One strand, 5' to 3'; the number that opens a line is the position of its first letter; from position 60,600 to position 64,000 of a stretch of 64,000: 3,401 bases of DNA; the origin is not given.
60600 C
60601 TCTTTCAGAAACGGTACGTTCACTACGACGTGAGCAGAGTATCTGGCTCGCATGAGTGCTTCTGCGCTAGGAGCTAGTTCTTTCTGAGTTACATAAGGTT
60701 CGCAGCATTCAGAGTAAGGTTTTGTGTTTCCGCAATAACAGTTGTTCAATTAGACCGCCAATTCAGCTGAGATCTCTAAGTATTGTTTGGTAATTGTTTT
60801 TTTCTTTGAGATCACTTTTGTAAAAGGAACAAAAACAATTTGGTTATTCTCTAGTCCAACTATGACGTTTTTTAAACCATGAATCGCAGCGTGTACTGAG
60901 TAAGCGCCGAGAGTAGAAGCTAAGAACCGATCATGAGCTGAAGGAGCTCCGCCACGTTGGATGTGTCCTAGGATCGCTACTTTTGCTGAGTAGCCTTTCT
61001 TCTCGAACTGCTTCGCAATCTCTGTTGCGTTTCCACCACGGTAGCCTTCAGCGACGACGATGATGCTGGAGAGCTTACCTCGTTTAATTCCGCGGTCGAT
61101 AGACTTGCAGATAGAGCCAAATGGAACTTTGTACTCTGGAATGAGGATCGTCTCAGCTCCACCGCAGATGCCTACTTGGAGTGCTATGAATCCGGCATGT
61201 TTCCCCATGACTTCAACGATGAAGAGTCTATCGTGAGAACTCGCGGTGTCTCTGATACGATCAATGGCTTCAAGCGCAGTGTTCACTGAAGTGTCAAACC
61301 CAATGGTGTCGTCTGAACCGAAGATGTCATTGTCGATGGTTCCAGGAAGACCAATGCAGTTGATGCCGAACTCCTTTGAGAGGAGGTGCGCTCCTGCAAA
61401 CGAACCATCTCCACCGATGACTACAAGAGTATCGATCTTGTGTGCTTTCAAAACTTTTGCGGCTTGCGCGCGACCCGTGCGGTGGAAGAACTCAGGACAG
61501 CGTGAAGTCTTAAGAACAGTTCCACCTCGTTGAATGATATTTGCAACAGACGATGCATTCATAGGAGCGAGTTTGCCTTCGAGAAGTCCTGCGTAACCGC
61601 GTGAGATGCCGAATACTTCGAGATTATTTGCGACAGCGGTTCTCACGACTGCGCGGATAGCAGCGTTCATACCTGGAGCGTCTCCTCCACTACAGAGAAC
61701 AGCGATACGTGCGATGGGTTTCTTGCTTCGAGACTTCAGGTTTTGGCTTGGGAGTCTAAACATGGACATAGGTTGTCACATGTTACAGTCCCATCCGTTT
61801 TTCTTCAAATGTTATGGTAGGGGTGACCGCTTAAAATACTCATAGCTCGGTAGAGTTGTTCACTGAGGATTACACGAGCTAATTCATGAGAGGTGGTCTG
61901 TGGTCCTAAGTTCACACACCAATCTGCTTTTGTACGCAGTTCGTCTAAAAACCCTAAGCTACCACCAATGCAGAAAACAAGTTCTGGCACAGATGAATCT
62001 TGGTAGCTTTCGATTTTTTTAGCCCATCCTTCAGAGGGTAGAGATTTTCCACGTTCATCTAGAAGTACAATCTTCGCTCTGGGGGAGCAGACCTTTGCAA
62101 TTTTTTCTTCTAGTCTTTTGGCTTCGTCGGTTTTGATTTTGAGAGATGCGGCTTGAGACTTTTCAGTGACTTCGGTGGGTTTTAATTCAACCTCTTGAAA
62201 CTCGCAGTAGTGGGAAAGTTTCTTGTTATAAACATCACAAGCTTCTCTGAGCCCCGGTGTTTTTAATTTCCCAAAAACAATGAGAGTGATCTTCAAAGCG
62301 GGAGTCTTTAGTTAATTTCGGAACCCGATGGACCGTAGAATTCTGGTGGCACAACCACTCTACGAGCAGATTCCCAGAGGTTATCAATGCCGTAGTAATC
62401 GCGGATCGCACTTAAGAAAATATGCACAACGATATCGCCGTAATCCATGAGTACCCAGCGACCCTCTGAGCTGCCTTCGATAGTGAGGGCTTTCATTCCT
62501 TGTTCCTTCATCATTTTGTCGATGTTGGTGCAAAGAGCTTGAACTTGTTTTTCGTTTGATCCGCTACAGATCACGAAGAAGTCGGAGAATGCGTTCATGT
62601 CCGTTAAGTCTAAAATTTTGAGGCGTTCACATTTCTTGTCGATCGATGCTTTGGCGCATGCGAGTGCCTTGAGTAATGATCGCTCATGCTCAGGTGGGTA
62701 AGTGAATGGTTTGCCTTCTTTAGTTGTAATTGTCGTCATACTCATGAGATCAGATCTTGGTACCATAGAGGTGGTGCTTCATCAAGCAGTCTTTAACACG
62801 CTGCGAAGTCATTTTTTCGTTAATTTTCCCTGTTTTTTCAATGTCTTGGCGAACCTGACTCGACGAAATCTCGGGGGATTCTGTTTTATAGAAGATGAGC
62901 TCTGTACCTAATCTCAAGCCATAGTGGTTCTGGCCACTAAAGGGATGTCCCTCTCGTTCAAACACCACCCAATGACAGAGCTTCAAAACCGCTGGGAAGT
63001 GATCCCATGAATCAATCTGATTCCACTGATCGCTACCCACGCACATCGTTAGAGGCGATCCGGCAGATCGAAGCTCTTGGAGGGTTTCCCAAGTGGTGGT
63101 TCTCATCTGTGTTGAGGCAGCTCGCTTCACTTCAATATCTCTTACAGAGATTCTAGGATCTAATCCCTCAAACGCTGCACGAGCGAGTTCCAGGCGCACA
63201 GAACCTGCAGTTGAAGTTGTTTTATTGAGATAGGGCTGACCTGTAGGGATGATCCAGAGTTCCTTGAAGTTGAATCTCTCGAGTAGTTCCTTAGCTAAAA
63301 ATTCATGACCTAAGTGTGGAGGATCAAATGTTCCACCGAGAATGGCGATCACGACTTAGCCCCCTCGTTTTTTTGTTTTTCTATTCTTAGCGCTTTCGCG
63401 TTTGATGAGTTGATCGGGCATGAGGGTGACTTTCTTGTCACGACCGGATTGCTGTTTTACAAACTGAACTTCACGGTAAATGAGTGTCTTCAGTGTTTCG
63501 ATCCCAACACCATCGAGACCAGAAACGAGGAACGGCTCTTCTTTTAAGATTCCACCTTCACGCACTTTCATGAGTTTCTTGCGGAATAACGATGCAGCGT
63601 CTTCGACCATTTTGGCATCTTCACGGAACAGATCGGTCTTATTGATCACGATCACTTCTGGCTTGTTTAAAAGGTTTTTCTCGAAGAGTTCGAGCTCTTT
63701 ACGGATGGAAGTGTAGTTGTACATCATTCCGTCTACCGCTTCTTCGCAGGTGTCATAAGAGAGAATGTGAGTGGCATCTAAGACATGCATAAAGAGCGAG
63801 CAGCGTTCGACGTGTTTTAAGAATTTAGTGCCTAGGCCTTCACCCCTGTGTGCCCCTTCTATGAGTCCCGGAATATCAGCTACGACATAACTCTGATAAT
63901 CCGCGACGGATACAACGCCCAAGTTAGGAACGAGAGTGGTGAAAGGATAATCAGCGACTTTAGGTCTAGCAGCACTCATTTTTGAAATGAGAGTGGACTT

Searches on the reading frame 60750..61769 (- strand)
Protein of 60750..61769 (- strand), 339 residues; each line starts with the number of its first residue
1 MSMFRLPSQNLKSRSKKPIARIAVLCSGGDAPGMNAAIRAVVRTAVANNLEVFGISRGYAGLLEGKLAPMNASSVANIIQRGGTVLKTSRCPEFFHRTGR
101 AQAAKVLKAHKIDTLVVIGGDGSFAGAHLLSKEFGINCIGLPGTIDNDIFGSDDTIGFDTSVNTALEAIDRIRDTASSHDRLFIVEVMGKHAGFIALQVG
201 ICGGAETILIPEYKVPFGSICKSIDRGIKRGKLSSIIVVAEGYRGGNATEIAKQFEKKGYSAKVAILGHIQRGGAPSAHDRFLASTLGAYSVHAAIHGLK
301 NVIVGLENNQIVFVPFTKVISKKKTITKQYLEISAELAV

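Call 48: search_protein_families(library=pfam, proteins=[window:60750-61769:-], max_evalue=0.001)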
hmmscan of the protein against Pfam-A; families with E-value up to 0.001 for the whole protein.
window:60750-61769:- (339 aa): 1 family
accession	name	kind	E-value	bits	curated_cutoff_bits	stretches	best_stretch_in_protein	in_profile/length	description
PF00365.25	PFK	-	3.7e-108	361.6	30.9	1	21-294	1-276/277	Phosphofructokinase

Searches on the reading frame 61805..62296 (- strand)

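Call 48: search_protein_families(library=pfam, proteins=[window:61805-62296:-], max_evalue=0.001)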
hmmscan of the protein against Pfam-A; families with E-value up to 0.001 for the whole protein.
window:61805-62296:- (163 aa): 1 family
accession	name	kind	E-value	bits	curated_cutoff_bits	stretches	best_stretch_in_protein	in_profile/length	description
PF02590.22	SPOUT_MTase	-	5.5e-45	153.6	27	1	1-161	1-154/154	Predicted SPOUT methyltransferase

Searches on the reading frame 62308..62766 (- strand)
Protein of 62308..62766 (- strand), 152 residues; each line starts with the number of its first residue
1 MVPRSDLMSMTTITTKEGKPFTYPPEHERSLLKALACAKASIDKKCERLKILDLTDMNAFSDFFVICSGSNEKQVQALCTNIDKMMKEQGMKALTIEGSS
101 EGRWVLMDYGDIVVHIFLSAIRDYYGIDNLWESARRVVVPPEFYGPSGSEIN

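Call 48: search_protein_families(library=pfam, proteins=[window:62308-62766:-], max_evalue=0.001)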
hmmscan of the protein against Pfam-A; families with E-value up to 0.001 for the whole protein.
window:62308-62766:- (152 aa): 1 family
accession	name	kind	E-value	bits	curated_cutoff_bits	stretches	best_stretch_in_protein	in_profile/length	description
PF02410.21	RsfS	-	2.1e-29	102.1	21.6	1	37-131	3-98/98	Ribosomal silencing factor during starvation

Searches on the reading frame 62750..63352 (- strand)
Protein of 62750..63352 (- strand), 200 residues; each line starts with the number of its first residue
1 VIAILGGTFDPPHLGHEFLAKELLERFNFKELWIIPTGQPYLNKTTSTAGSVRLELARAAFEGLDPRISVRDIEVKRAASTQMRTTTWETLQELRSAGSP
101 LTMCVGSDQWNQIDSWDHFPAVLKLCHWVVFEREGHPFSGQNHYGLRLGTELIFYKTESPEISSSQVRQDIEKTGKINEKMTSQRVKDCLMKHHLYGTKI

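Call 48: search_protein_families(library=pfam, proteins=[window:62750-63352:-], max_evalue=0.001)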
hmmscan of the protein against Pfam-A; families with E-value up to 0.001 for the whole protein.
window:62750-63352:- (200 aa): 1 family
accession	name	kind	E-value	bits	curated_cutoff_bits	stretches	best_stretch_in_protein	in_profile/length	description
PF01467.32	CTP_transf_like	-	6.5e-19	68.9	21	1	4-169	1-132/133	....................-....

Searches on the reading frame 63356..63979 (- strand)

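Call 48: search_protein_families(library=pfam, proteins=[window:63356-63979:-], max_evalue=0.001)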
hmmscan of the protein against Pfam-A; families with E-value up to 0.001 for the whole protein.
window:63356-63979:- (207 aa): 1 family
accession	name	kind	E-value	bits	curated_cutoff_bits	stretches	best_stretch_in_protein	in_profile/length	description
PF01926.29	MMR_HSR1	-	3e-14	53.5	21.9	1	4-114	22-113/113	50S ribosome-binding GTPase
